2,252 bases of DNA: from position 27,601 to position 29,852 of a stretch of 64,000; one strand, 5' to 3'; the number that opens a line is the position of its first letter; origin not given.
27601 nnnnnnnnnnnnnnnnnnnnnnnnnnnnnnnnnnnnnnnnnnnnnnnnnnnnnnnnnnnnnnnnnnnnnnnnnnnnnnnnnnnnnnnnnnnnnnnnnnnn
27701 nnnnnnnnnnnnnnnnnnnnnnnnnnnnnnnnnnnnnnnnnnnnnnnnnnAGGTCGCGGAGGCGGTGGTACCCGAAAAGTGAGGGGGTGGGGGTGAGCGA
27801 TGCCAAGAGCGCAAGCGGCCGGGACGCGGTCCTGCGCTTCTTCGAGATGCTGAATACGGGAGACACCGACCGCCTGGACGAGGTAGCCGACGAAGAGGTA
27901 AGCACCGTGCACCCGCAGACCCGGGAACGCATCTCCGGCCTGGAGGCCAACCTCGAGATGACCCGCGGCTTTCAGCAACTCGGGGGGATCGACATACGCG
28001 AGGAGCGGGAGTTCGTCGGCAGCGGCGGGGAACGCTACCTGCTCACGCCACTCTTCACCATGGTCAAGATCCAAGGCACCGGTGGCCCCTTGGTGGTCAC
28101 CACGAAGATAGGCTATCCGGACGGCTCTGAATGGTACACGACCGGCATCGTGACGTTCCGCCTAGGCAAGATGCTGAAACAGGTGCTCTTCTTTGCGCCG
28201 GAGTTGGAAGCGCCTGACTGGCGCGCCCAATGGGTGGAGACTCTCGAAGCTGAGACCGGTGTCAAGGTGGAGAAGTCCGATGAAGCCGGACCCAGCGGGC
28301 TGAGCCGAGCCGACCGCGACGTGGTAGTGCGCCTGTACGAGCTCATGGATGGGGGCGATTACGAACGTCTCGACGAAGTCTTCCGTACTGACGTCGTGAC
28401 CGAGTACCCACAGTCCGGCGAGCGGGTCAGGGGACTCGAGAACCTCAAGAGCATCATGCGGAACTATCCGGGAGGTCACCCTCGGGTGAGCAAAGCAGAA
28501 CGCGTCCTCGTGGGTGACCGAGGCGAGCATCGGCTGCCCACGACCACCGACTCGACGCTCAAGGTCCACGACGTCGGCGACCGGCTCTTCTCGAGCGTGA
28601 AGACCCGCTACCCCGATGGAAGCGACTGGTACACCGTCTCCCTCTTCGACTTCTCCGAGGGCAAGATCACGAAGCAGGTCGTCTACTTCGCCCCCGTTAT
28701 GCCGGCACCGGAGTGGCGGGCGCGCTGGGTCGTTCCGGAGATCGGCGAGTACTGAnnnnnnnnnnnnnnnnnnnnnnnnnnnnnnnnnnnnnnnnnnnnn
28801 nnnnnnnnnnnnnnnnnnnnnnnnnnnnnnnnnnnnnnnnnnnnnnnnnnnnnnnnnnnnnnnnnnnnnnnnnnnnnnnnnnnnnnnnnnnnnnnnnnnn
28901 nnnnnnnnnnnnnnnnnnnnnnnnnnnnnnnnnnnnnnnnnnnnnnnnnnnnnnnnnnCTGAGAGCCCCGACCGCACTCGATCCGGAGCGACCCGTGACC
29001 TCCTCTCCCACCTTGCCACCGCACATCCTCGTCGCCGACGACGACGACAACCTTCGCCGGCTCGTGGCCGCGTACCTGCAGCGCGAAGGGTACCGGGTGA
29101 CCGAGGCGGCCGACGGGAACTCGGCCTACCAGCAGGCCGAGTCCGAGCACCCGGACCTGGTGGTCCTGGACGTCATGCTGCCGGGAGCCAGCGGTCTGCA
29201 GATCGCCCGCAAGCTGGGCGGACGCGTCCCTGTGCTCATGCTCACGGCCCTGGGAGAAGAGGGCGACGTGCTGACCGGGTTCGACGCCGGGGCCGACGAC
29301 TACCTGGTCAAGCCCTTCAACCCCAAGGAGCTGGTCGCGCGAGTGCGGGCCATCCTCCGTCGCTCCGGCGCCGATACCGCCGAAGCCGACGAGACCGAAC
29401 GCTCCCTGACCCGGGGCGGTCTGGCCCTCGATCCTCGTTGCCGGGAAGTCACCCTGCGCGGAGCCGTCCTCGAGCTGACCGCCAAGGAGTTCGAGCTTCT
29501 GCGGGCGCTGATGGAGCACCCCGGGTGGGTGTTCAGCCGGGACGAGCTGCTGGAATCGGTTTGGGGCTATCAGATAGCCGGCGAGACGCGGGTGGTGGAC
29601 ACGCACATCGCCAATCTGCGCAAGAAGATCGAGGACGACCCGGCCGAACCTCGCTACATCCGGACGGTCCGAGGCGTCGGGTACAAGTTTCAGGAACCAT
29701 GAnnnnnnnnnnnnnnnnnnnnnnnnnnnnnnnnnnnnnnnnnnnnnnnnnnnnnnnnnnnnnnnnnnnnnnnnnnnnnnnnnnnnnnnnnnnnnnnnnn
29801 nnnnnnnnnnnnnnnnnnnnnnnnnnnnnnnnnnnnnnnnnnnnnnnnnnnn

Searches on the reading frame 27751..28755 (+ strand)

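Call 47: search_protein_families(library=pfam, proteins=[window:27751-28755:+], max_evalue=0.00001)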
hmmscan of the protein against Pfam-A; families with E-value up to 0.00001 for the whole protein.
window:27751-28755:+ (334 aa): 3 families
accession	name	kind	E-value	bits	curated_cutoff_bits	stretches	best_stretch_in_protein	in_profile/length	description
PF12680.13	SnoaL_2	-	2.9e-13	50.7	27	0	192-307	1-100/102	SnoaL-like domain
PF07366.18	SnoaL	-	3.7e-07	30.5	28.4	0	27-75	4-51/126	SnoaL-like polyketide cyclase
PF13474.12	SnoaL_3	-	4.6e-07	30.7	22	0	25-102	3-81/121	SnoaL-like domain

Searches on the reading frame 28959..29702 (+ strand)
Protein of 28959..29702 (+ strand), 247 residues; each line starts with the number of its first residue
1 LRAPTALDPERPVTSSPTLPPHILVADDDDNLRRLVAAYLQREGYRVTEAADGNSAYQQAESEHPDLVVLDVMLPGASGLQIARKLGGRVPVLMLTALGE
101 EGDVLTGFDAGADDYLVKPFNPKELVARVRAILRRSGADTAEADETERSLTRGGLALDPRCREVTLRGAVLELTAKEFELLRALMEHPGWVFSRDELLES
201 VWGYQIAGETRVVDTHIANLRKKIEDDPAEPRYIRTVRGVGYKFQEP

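Call 47: search_protein_families(library=pfam, proteins=[window:28959-29702:+], max_evalue=0.00001)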
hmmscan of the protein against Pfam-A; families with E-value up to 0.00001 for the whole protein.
window:28959-29702:+ (247 aa): 2 families
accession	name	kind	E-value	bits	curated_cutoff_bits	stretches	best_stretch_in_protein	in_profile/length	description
PF00486.34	Trans_reg_C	-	3e-32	110.9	26.2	1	170-244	3-77/77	Transcriptional regulatory protein, C terminal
PF00072.30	Response_reg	-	1.3e-28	99.8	30.2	1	23-130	1-111/111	Response regulator receiver domain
